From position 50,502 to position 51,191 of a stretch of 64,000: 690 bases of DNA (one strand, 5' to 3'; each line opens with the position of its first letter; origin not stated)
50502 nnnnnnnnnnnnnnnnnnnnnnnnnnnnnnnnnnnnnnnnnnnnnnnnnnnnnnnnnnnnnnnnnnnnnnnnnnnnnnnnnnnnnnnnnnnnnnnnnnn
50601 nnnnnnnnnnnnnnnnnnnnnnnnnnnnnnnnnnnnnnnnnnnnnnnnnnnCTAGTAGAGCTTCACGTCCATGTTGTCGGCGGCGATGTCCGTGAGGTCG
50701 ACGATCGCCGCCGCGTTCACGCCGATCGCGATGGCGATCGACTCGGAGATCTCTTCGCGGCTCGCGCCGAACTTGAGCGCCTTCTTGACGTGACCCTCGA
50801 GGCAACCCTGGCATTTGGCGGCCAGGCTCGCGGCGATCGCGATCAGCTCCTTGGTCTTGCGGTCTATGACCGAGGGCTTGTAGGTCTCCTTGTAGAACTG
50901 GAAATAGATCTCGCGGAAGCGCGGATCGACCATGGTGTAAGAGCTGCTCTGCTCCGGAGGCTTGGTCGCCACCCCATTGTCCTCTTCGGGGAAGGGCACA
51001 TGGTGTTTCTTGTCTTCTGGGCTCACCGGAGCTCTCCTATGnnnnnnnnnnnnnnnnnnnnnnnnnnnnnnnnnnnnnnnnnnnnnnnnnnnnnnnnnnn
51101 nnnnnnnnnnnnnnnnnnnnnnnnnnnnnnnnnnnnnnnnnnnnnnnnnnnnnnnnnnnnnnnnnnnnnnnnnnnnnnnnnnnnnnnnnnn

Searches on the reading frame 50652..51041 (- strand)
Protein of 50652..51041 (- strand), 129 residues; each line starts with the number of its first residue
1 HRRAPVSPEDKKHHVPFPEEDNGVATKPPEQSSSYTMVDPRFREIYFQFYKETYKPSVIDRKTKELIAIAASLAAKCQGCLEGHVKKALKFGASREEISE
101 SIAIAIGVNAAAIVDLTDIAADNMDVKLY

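Call 13: search_protein_families(library=pfam, proteins=[window:50652-51041:-], max_evalue=0.0001)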
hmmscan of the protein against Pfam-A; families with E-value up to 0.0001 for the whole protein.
window:50652-51041:- (129 aa): 1 family
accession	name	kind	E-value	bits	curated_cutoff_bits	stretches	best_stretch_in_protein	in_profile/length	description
PF02627.25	CMD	-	8.7e-18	64.5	23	1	40-110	1-71/84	Carboxymuconolactone decarboxylase family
